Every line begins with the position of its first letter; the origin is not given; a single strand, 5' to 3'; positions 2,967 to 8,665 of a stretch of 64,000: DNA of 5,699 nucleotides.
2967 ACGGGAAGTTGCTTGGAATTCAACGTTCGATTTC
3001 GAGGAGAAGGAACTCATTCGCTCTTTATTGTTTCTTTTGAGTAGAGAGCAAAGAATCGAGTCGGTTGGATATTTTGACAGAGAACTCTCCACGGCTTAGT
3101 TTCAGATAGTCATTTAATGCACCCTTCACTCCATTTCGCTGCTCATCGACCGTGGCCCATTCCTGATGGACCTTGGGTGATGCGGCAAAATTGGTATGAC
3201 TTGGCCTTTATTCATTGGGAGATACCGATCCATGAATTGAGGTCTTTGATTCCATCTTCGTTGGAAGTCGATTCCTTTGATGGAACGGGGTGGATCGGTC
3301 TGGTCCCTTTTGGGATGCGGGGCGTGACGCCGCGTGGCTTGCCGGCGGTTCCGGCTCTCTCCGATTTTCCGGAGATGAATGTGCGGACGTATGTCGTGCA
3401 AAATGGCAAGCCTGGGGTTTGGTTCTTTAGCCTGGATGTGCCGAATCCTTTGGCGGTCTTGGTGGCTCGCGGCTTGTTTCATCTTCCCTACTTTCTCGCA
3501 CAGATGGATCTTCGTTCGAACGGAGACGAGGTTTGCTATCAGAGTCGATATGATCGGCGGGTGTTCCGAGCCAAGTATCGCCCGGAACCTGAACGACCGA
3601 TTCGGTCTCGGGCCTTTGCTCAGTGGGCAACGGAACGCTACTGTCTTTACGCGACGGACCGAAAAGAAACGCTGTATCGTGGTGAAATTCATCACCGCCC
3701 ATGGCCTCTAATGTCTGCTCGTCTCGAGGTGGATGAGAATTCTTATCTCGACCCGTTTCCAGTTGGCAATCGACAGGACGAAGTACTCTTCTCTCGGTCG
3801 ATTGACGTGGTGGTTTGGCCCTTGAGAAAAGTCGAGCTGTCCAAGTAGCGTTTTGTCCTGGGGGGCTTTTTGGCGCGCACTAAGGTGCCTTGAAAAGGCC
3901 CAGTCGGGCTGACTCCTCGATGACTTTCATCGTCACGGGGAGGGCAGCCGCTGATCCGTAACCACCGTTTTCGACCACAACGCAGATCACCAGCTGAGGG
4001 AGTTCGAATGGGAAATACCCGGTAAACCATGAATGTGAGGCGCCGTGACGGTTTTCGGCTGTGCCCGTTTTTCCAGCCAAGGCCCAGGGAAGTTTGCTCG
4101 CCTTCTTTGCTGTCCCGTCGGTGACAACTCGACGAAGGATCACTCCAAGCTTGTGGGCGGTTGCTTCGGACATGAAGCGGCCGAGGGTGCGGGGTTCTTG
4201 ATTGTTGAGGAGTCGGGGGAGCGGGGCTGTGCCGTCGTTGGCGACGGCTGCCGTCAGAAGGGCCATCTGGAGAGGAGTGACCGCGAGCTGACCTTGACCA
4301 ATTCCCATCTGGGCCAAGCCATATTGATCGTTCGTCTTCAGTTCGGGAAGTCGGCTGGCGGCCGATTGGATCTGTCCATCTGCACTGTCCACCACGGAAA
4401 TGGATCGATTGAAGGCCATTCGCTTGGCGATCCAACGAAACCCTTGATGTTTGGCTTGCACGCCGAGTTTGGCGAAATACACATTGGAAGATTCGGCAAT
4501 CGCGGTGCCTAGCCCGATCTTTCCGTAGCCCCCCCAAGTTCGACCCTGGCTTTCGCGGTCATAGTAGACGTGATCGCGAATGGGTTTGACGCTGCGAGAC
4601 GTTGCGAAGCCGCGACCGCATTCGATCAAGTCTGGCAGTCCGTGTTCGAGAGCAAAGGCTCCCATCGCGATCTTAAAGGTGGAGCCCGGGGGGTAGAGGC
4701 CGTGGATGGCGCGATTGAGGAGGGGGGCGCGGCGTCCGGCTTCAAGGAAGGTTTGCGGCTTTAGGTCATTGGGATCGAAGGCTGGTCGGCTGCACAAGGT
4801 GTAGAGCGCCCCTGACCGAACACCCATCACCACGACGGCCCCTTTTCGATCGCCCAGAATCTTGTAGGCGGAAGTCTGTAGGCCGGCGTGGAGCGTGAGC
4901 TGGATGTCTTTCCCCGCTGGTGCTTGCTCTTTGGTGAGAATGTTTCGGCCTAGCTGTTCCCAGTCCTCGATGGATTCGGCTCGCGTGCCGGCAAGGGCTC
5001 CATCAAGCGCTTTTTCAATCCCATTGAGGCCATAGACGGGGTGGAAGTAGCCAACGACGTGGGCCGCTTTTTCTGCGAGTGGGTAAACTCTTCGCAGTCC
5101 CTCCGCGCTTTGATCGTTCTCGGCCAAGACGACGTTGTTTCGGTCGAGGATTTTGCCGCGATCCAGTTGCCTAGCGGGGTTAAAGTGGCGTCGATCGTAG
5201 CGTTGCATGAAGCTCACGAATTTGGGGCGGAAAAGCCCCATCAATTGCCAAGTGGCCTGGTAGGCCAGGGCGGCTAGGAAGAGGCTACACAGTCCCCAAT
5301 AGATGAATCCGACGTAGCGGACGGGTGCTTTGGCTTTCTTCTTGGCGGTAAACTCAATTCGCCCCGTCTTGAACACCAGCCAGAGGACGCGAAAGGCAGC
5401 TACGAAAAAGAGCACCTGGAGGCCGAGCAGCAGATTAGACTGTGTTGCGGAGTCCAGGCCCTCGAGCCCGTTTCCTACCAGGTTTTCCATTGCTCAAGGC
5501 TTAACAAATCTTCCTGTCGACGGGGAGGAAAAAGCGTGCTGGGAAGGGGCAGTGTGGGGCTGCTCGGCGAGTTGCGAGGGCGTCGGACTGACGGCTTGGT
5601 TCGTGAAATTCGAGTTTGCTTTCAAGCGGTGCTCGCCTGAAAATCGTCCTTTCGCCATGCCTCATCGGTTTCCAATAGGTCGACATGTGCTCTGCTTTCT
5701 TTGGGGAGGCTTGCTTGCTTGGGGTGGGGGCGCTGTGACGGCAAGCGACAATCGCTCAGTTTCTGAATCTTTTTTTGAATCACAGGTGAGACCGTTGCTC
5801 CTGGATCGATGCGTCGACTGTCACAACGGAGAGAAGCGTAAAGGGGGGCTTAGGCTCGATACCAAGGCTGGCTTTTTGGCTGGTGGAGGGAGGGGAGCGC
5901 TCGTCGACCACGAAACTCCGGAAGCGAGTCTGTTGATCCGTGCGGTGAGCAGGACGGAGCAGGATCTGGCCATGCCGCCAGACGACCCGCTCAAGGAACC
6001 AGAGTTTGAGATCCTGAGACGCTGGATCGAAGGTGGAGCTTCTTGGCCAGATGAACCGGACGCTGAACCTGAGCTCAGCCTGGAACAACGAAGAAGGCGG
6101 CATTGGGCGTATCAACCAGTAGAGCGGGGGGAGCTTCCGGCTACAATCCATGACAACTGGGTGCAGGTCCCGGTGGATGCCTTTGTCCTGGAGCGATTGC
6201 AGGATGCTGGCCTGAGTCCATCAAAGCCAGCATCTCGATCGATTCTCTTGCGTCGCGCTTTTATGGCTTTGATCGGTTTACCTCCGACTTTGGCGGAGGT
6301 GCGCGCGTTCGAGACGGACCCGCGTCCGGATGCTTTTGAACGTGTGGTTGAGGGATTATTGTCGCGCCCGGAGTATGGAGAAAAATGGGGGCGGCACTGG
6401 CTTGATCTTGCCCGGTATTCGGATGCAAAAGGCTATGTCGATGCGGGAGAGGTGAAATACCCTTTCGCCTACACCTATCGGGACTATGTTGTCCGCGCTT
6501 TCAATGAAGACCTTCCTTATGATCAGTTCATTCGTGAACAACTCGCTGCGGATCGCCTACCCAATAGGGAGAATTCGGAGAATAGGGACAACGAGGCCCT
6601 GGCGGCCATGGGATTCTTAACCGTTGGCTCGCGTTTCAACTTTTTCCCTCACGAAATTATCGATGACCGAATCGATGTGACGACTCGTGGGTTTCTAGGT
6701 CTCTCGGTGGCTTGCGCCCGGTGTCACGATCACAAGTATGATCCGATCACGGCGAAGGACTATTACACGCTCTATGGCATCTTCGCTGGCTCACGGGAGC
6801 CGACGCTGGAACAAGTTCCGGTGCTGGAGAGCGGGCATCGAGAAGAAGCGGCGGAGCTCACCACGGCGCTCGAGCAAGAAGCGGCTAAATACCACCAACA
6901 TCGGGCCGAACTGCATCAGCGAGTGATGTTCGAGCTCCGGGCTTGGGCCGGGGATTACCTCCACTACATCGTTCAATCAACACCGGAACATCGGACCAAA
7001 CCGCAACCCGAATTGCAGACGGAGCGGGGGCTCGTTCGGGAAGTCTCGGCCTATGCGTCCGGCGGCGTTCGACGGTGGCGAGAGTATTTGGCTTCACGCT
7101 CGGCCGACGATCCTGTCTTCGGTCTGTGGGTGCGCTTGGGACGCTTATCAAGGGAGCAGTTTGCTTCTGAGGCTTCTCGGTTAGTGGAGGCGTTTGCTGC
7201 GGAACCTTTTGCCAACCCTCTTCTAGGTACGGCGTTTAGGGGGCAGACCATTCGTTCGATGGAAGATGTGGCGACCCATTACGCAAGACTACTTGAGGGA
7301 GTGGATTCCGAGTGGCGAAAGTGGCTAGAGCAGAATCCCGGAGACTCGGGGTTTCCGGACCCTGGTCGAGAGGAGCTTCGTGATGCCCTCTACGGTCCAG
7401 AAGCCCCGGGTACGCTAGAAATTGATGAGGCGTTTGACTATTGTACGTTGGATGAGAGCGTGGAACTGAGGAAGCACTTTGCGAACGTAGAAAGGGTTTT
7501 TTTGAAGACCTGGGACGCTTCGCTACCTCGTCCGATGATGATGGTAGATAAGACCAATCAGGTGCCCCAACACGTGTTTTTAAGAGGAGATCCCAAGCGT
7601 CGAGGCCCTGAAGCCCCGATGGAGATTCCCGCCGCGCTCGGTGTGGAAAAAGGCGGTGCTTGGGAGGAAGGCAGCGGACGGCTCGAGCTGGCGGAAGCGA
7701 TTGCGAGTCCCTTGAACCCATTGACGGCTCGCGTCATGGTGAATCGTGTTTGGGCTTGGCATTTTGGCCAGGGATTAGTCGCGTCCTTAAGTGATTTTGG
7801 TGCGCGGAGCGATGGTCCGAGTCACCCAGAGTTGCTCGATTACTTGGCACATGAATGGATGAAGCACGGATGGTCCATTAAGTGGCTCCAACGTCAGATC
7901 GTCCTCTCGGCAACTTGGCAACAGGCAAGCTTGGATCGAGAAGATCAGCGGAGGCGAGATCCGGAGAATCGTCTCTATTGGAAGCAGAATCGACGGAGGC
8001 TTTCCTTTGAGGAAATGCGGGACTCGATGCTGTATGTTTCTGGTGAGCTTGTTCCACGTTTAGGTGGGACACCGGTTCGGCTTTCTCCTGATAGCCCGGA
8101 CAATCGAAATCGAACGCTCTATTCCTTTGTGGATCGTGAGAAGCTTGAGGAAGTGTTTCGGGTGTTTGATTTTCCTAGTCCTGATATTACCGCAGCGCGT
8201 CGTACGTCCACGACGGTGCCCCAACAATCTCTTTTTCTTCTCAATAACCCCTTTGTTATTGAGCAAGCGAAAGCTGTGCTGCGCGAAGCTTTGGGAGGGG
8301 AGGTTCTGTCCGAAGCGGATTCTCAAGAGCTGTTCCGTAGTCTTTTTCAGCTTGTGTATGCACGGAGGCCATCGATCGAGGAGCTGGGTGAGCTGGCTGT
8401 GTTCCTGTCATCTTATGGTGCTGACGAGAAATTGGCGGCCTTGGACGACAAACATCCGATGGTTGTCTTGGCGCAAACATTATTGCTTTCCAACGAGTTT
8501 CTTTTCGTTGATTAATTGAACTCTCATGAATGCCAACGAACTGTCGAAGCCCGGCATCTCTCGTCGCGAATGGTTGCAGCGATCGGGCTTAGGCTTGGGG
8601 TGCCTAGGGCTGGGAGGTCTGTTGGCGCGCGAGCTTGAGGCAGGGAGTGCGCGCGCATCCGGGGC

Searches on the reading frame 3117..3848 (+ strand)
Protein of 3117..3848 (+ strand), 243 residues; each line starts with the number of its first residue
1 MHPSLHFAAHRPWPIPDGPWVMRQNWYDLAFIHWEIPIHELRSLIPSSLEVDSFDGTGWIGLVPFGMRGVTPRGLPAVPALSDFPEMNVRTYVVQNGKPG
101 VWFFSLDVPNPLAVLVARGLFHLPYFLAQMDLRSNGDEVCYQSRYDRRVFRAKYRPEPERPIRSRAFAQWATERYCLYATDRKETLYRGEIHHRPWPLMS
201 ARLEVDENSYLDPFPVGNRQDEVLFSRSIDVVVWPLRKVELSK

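Call 28: search_protein_families(library=pfam, proteins=[window:3117-3848:+], max_evalue=0.001)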
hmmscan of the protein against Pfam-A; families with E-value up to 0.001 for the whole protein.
window:3117-3848:+ (243 aa): 2 families
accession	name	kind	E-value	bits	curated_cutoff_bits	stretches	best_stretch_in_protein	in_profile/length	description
PF09844.14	DUF2071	-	4.4e-66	223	27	1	23-227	1-209/212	Uncharacterized conserved protein (COG2071)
PF06314.16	ADC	-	8.4e-09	35.7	29.8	1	19-168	8-153/238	Acetoacetate decarboxylase (ADC)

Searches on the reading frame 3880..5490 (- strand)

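Call 28: search_protein_families(library=pfam, proteins=[window:3880-5490:-], max_evalue=0.001)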
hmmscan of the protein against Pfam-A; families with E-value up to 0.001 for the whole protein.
window:3880-5490:- (536 aa): 3 families
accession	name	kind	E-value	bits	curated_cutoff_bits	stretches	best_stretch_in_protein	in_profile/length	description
PF00905.27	Transpeptidase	-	1.2e-40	140.1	22.1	1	217-524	1-298/299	Penicillin binding protein transpeptidase domain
PF21922.1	PBP_dimer_2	-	2.2e-10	41.1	27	1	111-174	1-65/83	Penicillin binding protein A dimerisation domain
PF03717.20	PBP_dimer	-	9.4e-07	29.9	24.4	0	111-128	6-23/180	Penicillin-binding Protein dimerisation domain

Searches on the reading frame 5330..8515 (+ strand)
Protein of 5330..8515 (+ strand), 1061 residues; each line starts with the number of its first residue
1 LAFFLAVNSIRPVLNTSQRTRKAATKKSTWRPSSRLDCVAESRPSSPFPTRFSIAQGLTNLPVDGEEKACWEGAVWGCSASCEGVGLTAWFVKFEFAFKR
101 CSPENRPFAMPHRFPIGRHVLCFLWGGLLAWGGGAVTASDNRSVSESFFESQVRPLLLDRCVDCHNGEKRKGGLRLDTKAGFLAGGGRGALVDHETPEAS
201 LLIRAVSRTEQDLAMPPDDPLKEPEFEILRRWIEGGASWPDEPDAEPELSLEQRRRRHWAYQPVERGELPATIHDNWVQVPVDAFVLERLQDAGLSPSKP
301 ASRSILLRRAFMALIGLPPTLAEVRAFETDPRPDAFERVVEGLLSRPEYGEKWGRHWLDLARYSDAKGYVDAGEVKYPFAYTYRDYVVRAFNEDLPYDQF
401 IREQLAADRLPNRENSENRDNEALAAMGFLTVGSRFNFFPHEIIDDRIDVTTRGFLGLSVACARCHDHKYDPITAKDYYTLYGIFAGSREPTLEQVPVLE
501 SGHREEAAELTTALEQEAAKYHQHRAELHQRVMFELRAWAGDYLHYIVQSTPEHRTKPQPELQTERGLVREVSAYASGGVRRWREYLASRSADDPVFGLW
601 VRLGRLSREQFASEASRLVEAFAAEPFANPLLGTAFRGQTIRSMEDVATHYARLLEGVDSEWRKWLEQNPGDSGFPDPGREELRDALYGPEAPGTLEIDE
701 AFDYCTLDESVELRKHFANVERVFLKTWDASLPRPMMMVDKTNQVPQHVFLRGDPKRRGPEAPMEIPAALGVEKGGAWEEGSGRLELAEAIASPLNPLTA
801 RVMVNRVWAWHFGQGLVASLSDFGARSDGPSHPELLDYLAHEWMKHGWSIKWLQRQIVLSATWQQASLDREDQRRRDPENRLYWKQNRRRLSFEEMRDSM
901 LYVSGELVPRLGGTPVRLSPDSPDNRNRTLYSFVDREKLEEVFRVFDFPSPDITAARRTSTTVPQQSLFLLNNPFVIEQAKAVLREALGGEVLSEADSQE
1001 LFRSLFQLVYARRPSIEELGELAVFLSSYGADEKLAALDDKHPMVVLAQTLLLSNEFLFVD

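Call 28: search_protein_families(library=pfam, proteins=[window:5330-8515:+], max_evalue=0.001)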
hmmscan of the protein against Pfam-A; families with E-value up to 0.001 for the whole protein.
window:5330-8515:+ (1061 aa): 3 families
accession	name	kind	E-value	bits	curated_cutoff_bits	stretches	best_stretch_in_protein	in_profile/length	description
PF07587.16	PSD1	-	5.1e-80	268.8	28.5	1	783-1025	1-243/244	Protein of unknown function (DUF1553)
PF07583.16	PSCyt2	-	1.4e-72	244.4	29.8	1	281-489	1-208/209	Protein of unknown function (DUF1549)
PF07635.16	PSCyt1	-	1.1e-14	55.2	22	1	161-219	1-59/59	Planctomycete cytochrome C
